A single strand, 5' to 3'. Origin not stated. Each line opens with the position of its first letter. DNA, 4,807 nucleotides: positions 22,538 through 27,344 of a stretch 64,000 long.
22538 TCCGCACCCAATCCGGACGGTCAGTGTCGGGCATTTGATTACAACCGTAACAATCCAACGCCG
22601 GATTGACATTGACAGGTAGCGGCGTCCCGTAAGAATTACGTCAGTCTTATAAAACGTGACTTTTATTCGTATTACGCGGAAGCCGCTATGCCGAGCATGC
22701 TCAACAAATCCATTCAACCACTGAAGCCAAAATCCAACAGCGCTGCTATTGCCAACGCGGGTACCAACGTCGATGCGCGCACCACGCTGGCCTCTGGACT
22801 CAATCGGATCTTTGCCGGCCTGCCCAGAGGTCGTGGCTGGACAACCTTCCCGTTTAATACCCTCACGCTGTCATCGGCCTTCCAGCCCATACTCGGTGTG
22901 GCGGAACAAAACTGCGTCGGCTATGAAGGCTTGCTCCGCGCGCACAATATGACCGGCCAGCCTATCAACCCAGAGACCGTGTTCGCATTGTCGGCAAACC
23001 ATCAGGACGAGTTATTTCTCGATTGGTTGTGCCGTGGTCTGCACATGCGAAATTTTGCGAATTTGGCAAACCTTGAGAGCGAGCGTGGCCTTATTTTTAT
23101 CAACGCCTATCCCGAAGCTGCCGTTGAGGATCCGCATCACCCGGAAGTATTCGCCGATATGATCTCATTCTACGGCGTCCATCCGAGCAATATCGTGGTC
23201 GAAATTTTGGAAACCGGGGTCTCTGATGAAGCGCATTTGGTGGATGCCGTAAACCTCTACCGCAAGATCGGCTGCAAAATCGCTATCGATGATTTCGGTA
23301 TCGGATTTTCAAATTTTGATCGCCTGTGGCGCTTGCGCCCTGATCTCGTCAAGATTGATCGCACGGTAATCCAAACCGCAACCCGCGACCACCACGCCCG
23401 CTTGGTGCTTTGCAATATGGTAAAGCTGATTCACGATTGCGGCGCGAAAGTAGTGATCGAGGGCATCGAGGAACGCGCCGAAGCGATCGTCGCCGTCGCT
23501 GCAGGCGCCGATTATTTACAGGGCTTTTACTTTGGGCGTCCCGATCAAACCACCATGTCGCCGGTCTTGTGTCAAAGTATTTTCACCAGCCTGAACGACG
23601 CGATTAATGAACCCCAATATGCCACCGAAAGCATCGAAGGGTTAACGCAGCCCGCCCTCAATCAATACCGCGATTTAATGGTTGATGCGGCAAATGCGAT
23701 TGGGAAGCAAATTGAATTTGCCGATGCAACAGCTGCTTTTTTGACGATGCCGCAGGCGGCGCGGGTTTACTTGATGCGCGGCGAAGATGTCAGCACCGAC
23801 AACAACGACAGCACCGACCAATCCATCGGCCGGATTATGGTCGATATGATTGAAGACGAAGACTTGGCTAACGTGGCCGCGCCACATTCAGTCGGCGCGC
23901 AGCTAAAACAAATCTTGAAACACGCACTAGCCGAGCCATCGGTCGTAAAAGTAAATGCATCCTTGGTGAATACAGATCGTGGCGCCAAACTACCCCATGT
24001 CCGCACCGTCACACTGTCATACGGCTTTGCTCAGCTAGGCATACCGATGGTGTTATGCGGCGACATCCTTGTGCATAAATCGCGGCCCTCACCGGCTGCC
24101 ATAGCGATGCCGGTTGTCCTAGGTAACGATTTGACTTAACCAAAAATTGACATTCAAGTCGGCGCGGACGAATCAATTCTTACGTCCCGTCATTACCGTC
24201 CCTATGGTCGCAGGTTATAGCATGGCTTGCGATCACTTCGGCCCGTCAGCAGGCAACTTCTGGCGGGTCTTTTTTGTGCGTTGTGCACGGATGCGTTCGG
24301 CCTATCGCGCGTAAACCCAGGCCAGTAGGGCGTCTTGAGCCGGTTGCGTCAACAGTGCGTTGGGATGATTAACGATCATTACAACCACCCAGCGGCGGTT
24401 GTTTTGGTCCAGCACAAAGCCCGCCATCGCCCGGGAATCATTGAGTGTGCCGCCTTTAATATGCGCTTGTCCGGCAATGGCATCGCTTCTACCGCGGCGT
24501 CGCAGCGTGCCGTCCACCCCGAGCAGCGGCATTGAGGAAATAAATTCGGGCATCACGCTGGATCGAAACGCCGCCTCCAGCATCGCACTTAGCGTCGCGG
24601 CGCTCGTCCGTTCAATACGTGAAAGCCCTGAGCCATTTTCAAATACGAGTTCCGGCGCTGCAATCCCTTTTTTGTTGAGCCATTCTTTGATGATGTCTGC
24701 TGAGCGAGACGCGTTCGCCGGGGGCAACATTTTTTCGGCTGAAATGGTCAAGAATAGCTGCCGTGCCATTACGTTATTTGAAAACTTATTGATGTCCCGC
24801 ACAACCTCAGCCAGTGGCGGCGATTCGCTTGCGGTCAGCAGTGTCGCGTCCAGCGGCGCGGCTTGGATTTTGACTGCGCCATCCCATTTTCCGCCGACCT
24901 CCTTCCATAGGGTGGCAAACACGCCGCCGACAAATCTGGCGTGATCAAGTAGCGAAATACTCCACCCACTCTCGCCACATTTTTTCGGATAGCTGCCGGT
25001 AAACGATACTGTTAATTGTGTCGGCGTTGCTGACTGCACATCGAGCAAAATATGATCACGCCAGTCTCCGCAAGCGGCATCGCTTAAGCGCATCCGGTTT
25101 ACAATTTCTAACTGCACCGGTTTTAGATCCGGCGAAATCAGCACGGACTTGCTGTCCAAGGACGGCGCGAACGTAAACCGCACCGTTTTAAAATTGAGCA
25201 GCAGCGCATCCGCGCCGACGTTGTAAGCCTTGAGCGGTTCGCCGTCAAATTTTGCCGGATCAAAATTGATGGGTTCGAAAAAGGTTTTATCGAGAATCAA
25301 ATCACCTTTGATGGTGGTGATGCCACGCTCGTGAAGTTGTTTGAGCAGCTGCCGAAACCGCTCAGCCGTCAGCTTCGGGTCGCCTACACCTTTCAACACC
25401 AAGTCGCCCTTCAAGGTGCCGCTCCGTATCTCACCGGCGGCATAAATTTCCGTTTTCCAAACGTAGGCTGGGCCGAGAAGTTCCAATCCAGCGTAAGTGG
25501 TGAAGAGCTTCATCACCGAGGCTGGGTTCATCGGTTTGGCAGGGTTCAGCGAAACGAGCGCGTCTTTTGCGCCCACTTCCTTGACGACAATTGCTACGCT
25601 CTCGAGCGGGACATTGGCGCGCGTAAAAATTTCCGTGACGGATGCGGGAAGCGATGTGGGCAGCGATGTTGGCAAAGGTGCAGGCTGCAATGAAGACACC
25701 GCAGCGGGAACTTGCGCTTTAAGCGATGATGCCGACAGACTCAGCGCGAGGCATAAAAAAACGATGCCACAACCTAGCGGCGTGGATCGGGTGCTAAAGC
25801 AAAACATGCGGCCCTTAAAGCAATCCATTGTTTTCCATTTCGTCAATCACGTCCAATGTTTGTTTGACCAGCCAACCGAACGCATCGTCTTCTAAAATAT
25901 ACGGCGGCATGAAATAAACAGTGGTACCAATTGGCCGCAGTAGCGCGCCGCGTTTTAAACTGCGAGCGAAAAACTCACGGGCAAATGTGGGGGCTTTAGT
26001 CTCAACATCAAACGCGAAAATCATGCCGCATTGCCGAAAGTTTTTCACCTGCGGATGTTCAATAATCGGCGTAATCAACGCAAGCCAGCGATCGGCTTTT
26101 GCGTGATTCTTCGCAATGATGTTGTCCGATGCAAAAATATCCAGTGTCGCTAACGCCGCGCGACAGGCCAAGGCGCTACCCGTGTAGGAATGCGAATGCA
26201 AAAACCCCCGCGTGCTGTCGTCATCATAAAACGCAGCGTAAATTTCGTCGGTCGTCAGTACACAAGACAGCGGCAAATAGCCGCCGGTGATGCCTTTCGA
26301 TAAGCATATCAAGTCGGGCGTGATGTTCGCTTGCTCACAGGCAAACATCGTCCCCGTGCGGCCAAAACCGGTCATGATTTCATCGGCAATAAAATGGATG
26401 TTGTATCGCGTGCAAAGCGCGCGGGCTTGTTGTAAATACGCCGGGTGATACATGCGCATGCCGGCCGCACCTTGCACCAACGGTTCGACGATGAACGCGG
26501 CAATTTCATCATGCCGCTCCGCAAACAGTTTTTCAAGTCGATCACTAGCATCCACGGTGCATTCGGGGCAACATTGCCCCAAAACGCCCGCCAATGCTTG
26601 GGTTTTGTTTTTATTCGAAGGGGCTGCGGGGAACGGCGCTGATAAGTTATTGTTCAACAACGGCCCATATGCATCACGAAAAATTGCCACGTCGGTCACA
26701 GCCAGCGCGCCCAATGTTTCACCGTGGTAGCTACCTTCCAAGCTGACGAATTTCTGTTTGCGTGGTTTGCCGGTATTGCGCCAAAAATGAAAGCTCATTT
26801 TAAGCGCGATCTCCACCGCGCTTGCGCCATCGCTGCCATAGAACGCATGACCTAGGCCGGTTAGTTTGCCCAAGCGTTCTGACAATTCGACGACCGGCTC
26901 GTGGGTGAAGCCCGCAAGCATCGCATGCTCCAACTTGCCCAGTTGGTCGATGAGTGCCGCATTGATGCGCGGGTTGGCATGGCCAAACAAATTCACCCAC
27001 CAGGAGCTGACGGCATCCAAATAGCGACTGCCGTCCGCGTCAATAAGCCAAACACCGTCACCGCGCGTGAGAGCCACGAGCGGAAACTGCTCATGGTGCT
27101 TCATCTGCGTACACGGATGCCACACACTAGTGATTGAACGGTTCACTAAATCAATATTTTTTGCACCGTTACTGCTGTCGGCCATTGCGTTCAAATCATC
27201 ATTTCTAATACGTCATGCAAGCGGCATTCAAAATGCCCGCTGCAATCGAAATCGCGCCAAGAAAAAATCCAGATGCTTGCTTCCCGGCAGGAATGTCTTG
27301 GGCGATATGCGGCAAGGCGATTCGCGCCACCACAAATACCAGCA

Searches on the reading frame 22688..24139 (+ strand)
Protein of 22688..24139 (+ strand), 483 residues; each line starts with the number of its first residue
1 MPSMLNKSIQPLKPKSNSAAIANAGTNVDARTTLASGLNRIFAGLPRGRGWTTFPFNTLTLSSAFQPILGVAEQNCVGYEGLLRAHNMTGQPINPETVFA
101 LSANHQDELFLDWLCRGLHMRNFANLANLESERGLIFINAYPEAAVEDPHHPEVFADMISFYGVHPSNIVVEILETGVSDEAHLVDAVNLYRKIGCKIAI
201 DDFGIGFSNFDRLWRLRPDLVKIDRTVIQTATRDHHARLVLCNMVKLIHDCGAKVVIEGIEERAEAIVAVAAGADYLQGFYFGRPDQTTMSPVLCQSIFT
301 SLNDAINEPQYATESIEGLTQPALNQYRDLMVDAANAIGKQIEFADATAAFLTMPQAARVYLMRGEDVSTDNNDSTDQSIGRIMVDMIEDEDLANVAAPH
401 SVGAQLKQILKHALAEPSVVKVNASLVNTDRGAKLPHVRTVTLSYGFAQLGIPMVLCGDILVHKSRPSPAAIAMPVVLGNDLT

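Call 31: search_protein_families(library=pfam, proteins=[window:22688-24139:+], max_evalue=1e-8)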
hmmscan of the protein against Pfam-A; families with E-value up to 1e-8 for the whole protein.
window:22688-24139:+ (483 aa): 1 family
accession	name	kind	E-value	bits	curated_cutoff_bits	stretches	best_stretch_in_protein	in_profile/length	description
PF00563.25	EAL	-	1.5e-43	149.3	31.3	1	61-285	13-236/236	EAL domain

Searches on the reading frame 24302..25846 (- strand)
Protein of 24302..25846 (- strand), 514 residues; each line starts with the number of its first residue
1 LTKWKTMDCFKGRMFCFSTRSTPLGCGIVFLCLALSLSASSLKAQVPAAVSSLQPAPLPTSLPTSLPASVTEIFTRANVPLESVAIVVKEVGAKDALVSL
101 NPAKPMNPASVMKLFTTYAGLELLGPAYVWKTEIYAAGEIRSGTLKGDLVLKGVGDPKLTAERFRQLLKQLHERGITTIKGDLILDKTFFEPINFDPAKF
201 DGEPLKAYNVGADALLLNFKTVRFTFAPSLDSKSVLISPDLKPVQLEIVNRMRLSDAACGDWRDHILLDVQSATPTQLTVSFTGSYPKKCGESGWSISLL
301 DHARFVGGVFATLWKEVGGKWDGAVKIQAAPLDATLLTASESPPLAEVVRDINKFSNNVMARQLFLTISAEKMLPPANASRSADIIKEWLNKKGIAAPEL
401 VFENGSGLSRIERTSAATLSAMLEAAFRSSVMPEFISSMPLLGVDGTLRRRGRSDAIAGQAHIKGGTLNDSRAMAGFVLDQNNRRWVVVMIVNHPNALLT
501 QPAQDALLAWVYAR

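Call 31: search_protein_families(library=pfam, proteins=[window:24302-25846:-], max_evalue=1e-8)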
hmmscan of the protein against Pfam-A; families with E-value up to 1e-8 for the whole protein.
window:24302-25846:- (514 aa): 1 family
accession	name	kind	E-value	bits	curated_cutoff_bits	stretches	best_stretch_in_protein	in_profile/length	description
PF02113.21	Peptidase_S13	-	2.5e-80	270.8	22.8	1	69-504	4-434/444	D-Ala-D-Ala carboxypeptidase 3 (S13) family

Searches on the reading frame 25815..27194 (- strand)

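Call 31: search_protein_families(library=pfam, proteins=[window:25815-27194:-], max_evalue=1e-8)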
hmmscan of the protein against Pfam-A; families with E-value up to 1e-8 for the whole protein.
window:25815-27194:- (459 aa): 1 family
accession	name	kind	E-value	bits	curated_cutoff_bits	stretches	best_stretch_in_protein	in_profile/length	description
PF00202.27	Aminotran_3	-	5e-99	332.2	30.5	1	34-444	5-397/403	Aminotransferase class-III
